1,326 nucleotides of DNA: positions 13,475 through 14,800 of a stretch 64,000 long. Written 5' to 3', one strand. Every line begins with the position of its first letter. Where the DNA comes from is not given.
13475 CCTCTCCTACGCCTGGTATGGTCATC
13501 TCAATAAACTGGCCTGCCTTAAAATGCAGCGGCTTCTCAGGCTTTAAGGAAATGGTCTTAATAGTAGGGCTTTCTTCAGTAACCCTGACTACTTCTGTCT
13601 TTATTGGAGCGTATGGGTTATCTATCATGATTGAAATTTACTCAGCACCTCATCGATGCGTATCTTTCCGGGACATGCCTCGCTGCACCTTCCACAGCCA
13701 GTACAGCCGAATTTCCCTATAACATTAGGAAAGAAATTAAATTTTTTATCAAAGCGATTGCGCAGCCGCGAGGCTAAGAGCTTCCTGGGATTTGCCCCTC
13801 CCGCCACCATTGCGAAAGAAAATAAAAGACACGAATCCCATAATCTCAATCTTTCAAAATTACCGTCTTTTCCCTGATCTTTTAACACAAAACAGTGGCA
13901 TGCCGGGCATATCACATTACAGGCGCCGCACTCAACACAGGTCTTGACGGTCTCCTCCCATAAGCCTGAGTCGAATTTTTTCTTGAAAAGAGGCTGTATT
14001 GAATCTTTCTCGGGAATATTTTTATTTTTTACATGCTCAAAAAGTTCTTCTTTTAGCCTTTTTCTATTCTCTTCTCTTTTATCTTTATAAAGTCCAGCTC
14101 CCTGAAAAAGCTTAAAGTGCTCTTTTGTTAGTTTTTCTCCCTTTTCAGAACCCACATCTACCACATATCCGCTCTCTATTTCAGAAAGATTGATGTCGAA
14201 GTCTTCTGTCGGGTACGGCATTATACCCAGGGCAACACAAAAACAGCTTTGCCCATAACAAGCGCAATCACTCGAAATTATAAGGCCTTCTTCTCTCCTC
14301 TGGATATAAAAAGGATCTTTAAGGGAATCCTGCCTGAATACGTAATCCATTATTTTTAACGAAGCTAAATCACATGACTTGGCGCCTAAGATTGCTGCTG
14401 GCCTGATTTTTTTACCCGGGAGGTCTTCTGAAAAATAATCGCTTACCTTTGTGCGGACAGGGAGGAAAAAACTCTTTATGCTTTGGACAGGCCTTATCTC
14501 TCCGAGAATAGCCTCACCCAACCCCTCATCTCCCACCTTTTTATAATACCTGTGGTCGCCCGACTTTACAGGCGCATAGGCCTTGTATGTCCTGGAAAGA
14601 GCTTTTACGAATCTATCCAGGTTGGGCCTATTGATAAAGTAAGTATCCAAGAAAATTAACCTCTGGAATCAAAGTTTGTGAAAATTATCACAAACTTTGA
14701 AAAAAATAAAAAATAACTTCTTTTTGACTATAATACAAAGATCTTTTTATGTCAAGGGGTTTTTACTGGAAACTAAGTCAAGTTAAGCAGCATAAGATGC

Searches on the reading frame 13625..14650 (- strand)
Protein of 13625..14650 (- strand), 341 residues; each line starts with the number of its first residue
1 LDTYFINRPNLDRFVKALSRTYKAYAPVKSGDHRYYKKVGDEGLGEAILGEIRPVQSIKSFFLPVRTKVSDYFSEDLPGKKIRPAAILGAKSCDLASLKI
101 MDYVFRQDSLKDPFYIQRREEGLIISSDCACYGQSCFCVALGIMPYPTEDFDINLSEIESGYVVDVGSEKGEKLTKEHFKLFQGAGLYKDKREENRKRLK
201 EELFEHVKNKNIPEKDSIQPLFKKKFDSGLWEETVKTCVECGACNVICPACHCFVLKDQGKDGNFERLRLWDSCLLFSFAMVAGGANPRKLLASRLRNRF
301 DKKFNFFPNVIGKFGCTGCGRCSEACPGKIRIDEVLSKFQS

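Call 3: search_protein_families(library=pfam, proteins=[window:13625-14650:-])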
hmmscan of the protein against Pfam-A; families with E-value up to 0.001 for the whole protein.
window:13625-14650:- (341 aa): 6 families
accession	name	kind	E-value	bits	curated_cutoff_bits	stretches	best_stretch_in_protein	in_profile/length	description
PF17179.9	Fer4_22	-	8.6e-29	100.7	27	1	237-330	1-95/95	4Fe-4S dicluster domain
PF13534.11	Fer4_17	-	8.6e-07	29.9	22.2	0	225-249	33-57/61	4Fe-4S dicluster domain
PF13237.11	Fer4_10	-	1.2e-06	28.7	25.5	0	313-328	6-21/53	4Fe-4S dicluster domain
PF13183.11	Fer4_8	-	3.6e-06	27.9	27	1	235-330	2-68/68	4Fe-4S dicluster domain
PF12797.12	Fer4_2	-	0.00011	22.4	24.5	0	316-327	10-21/22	4Fe-4S binding domain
PF00037.32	Fer4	-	0.00035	20.7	21.1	0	316-327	8-19/24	4Fe-4S binding domain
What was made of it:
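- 13625..14650 (-): hydB-like gene (Fer4_22; sulfhydrogenase beta-like), TTG start; first gene of the operon. Call 3.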

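Call 9: find_encoding_contigs(protein=window:13625-14650:-, flank=3000, max_places=6)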
Protein window:13625-14650:- (341 aa): no gene with exactly this product is on record in the collection.

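Call 15: find_homologous_proteins(query=window:13625-14650:-, max_evalue=1e-30)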
Query window:13625-14650:- (341 aa): 2052 proteins with E <= 1e-30 among 6261 candidates; the best 120 are listed.
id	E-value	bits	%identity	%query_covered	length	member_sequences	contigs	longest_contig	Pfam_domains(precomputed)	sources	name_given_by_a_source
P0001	1.5e-233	792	100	100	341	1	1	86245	PF17179.10,PF13534.12,PF13237.12,PF13183.12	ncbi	ncbi:MAG: 4Fe-4S dicluster domain-containing protein [Candidatus Omnitrophota bacterium]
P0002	3.6e-202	689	84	100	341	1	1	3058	PF17179.10,PF13534.12,PF13183.12,PF13187.12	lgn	-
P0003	2.8e-201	686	86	100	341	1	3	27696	PF17179.10,PF12797.13,PF13534.12,PF13183.12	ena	-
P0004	2.9e-200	683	85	100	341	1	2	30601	PF17179.10,PF12797.13,PF13534.12,PF13183.12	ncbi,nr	ncbi:MAG: 4Fe-4S dicluster domain-containing protein [Candidatus Omnitrophica bacterium]|nr:4Fe-4S d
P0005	3.4e-200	682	85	100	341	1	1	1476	PF17179.10,PF12797.13,PF13534.12,PF13183.12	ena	-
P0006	2.5e-198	676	83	99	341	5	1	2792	PF17179.10,PF12797.13,PF13534.12,PF13183.12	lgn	-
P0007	1.4e-197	674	84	99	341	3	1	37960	PF17179.10,PF13534.12,PF13183.12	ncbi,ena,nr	ncbi:MAG: 4Fe-4S dicluster domain-containing protein [Candidatus Omnitrophica bacterium]|nr:4Fe-4S d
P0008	1.1e-196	671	84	100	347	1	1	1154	PF17179.10,PF12797.13,PF13534.12,PF13237.12,PF13183.12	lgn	-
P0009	3.2e-186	636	78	99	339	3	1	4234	PF17179.10,PF12797.13,PF13534.12,PF13183.12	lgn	-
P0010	1.9e-184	631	78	99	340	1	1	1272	PF17179.10,PF12797.13,PF13534.12,PF13183.12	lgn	-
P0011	2.1e-183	627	78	100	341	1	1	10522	PF17179.10,PF13534.12,PF13187.12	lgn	-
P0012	1.5e-182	624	77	100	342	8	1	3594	PF17179.10,PF13534.12,PF13183.12,PF13187.12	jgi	-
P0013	3.2e-182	623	77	99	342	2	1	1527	PF17179.10,PF13534.12,PF13237.12,PF13183.12,PF13187.12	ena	-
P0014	5.1e-181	619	77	99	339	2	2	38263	PF17179.10,PF12797.13,PF13534.12,PF13237.12,PF13183.12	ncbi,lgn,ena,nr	ncbi:MAG: 4Fe-4S dicluster domain-containing protein [Candidatus Omnitrophica bacterium]|nr:4Fe-4S d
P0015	1.7e-180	618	76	99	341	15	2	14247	PF17179.10,PF12797.13,PF13746.12,PF13534.12,PF13183.12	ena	-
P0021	7.7e-178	609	76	99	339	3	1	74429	PF17179.10,PF13534.12,PF13183.12,PF13187.12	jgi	-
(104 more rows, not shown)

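Call 16: find_encoding_contigs(protein=P0001, flank=10000, max_places=3)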
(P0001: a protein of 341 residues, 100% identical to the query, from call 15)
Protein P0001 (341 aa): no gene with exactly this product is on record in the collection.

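Call 17: find_encoding_contigs(protein=P0003, flank=3000, max_places=3)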
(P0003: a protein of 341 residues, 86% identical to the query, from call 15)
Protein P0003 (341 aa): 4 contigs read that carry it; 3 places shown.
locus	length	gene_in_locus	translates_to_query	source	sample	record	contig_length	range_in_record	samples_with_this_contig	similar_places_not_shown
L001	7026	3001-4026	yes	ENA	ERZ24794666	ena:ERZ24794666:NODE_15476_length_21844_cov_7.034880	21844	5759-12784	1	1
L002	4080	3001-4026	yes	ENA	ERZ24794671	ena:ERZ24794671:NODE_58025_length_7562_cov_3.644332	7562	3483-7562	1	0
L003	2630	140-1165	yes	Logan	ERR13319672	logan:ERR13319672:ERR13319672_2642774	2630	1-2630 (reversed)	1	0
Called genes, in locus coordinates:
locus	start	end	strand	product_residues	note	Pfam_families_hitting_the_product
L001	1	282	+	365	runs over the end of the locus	PF01924:HypD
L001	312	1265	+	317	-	PF00586:AIRS, PF02769:AIRS_C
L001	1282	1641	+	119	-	PF01155:HypA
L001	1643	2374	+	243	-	PF27030:AbpE_bact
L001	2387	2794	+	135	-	PF09383:NIL, PF13746:Fer4_18 (weak), PF00037:Fer4, PF12837:Fer4_6 (weak), PF13237:Fer4_10, PF14697:Fer4_21, PF12838:Fer4_7, PF13187:Fer4_9, +5 more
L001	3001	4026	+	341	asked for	PF13183:Fer4_8 (faint), PF13534:Fer4_17 (faint), PF12797:Fer4_2 (faint), PF17179:Fer4_22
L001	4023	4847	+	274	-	PF00970:FAD_binding_6 (weak), PF00175:NAD_binding_1, PF10418:DHODB_Fe-S_bind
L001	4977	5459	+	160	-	PF13247:Fer4_11, PF12838:Fer4_7 (weak), PF13187:Fer4_9 (weak), PF00037:Fer4 (weak)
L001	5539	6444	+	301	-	PF00146:NADHdh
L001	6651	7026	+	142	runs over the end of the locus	PF01058:Oxidored_q6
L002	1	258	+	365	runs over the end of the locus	PF01924:HypD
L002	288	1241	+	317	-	PF00586:AIRS, PF02769:AIRS_C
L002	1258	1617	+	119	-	PF01155:HypA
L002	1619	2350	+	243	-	PF27030:AbpE_bact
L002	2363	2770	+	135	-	PF09383:NIL, PF13746:Fer4_18 (weak), PF00037:Fer4, PF12837:Fer4_6 (weak), PF13237:Fer4_10, PF14697:Fer4_21, PF12838:Fer4_7, PF13187:Fer4_9, +5 more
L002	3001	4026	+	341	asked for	PF13183:Fer4_8 (faint), PF13534:Fer4_17 (faint), PF12797:Fer4_2 (faint), PF17179:Fer4_22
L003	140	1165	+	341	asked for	PF13183:Fer4_8 (faint), PF13534:Fer4_17 (faint), PF12797:Fer4_2 (faint), PF17179:Fer4_22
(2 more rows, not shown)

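Call 18: find_encoding_contigs(protein=P0007, flank=3000, max_places=2)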
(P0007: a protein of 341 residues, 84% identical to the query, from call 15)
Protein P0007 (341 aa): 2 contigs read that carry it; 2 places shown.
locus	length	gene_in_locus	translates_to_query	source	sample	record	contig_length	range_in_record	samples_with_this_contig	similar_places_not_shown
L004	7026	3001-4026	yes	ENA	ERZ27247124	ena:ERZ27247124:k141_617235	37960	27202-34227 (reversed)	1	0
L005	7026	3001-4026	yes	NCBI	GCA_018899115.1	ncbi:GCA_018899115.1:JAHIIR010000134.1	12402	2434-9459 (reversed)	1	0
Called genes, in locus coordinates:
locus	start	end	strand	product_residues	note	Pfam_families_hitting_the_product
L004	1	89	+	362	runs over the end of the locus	PF01924:HypD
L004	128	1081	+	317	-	PF00586:AIRS, PF02769:AIRS_C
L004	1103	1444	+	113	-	PF01155:HypA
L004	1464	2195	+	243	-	PF27030:AbpE_bact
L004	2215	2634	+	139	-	PF09383:NIL, PF13746:Fer4_18 (weak), PF00037:Fer4, PF12837:Fer4_6 (weak), PF13237:Fer4_10, PF14697:Fer4_21, PF12838:Fer4_7, PF13187:Fer4_9, +5 more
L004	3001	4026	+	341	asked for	PF13183:Fer4_8 (faint), PF13534:Fer4_17 (faint), PF17179:Fer4_22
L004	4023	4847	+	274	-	PF00970:FAD_binding_6 (weak), PF00175:NAD_binding_1, PF10418:DHODB_Fe-S_bind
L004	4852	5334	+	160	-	PF13247:Fer4_11, PF13187:Fer4_9 (weak)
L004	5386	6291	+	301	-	PF00146:NADHdh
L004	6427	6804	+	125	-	PF01058:Oxidored_q6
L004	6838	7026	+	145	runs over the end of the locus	PF00329:Complex1_30kDa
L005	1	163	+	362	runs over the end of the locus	PF01924:HypD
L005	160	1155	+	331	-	PF00586:AIRS, PF02769:AIRS_C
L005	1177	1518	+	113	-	PF01155:HypA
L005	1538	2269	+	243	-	PF27030:AbpE_bact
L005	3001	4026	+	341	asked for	PF13183:Fer4_8 (faint), PF13534:Fer4_17 (faint), PF17179:Fer4_22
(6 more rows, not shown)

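Call 24: find_related_loci(query=A1, collection=metagenome_contigs, flank=3000)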
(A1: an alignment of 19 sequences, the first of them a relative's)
Query A1 (341 aa) in metagenome_contigs; peptide patterns used: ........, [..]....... (x = any residue, [..] = any of these).
600 stretches matched a pattern (row limit reached: there are more); 242 encode a relative of the query (tblastn E <= 1e-3); the best 80 are kept; 80 distinct loci.
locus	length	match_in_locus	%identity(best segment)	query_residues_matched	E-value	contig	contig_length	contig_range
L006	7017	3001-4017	83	1-339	0e+0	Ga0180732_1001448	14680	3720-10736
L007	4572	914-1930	78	1-339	0e+0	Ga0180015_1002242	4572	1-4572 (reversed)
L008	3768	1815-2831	74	1-339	0e+0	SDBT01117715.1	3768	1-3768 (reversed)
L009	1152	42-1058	69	1-339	0e+0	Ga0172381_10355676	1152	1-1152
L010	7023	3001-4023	70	1-341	2e-168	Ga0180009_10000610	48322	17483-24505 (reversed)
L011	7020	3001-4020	69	1-340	8e-167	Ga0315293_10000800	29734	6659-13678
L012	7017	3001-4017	69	1-339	4e-165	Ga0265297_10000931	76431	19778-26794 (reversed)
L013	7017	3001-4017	68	1-339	1e-164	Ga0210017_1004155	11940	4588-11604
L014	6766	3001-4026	68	1-341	5e-163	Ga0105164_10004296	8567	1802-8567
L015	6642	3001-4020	69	1-339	8e-163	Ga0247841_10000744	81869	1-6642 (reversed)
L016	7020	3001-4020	66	1-340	2e-161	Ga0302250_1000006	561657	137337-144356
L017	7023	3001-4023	66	1-340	7e-158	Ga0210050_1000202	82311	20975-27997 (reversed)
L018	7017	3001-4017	64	1-339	2e-153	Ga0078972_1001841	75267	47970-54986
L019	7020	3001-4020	66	1-340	1e-156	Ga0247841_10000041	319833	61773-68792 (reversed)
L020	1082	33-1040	51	5-339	3e-129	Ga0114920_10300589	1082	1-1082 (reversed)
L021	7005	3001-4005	48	5-339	4e-114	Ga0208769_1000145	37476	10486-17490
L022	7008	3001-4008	49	5-339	2e-112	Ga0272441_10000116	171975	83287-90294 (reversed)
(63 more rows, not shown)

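Call 31: search_protein_families(library=ncbifam, proteins=[L022:2356-2988:+, L021:2363-2995:+])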
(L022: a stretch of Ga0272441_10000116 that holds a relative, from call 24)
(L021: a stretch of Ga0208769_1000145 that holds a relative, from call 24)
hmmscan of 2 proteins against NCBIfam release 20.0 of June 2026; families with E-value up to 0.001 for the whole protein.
L022:2356-2988:+ (210 aa): 11 families
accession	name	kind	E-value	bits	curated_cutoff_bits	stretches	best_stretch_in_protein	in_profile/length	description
NF003993.0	PRK05472.2-2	equivalog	5.3e-81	271.2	217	1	4-208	4-209/212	redox-sensing transcriptional repressor Rex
NF003995.0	PRK05472.2-4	subfamily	7.8e-79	264.1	126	1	3-209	3-210/213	redox-sensing transcriptional repressor Rex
NF003992.0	PRK05472.2-1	equivalog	2.2e-73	246.5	226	1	5-207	20-223/249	redox-sensing transcriptional repressor Rex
NF003990.0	PRK05472.1-4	equivalog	1.2e-63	214.6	233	1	5-208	6-210/214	redox-sensing transcriptional repressor Rex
NF003996.0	PRK05472.2-5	equivalog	5.3e-60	202.8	138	1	6-209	2-204/209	redox-sensing transcriptional repressor Rex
NF003989.0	PRK05472.1-3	equivalog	5.9e-60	202.7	177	1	3-208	5-211/215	redox-sensing transcriptional repressor Rex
NF003994.0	PRK05472.2-3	equivalog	2e-57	194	130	1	3-208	6-212/217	redox-sensing transcriptional repressor Rex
NF003991.0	PRK05472.1-5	equivalog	3.2e-49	167.7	198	1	4-207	5-209/211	redox-sensing transcriptional repressor Rex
NF003988.0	PRK05472.1-1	equivalog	4.3e-47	160.9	321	1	5-208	6-212/214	redox-sensing transcriptional repressor Rex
TIGR03570.1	NeuD_NnaD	subfamily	6.5e-05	22.6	160.8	1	85-175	2-90/202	NeuD/PglB/VioB family sugar acetyltransferase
NF040740.1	ornith_Ord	equivalog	0.00018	21.1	400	1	84-181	2-103/335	2,4-diaminopentanoate dehydrogenase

L021:2363-2995:+ (210 aa): 10 families
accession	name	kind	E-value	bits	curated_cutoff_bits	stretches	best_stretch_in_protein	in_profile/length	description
NF003995.0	PRK05472.2-4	subfamily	1.3e-78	263.4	126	1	6-209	4-207/213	redox-sensing transcriptional repressor Rex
NF003993.0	PRK05472.2-2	equivalog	1.9e-75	253.1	217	1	6-208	4-206/212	redox-sensing transcriptional repressor Rex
NF003992.0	PRK05472.2-1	equivalog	6.4e-72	241.7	226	1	6-206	19-219/249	redox-sensing transcriptional repressor Rex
NF003990.0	PRK05472.1-4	equivalog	1.8e-62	210.7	233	1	5-209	4-208/214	redox-sensing transcriptional repressor Rex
NF003989.0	PRK05472.1-3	equivalog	3.2e-60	203.6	177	1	4-209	4-209/215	redox-sensing transcriptional repressor Rex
NF003994.0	PRK05472.2-3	equivalog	8.1e-60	201.9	130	1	5-207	6-208/217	redox-sensing transcriptional repressor Rex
NF003996.0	PRK05472.2-5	equivalog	1.2e-59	201.7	138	1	8-209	2-201/209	redox-sensing transcriptional repressor Rex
NF003991.0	PRK05472.1-5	equivalog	7.5e-45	153.4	198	1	5-208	4-207/211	redox-sensing transcriptional repressor Rex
NF003988.0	PRK05472.1-1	equivalog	2.5e-43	148.6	321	1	4-208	3-209/214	redox-sensing transcriptional repressor Rex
TIGR03022.1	WbaP_sugtrans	subfamily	0.00091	18.6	403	0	73-197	111-239/456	undecaprenyl-phosphate galactose phosphotransferase WbaP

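Call 32: search_protein_families(library=pfam, proteins=[L022:2356-2988:+, L021:2363-2995:+])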
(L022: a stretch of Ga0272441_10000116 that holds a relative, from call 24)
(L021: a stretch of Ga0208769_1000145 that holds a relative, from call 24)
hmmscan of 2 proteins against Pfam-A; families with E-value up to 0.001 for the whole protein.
L022:2356-2988:+ (210 aa): 3 families
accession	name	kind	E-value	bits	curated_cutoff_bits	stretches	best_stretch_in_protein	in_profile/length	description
PF02629.25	CoA_binding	-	2.3e-22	80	22.3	1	80-178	1-97/97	CoA binding domain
PF06971.19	Put_DNA-bind_N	-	2.8e-14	53.4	27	1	5-51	1-48/49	Putative DNA-binding protein N-terminus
PF01408.29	GFO_IDH_MocA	-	5.1e-08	34.1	24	1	84-184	2-101/120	Oxidoreductase family, NAD-binding Rossmann fold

L021:2363-2995:+ (210 aa): 3 families
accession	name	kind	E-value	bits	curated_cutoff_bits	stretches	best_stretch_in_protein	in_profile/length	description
PF02629.25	CoA_binding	-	1.8e-22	80.4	22.3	1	83-180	1-96/97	CoA binding domain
PF06971.19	Put_DNA-bind_N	-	8.7e-17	61.4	27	1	7-54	1-48/49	Putative DNA-binding protein N-terminus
PF01408.29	GFO_IDH_MocA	-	1.5e-07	32.6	24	1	87-175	2-90/120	Oxidoreductase family, NAD-binding Rossmann fold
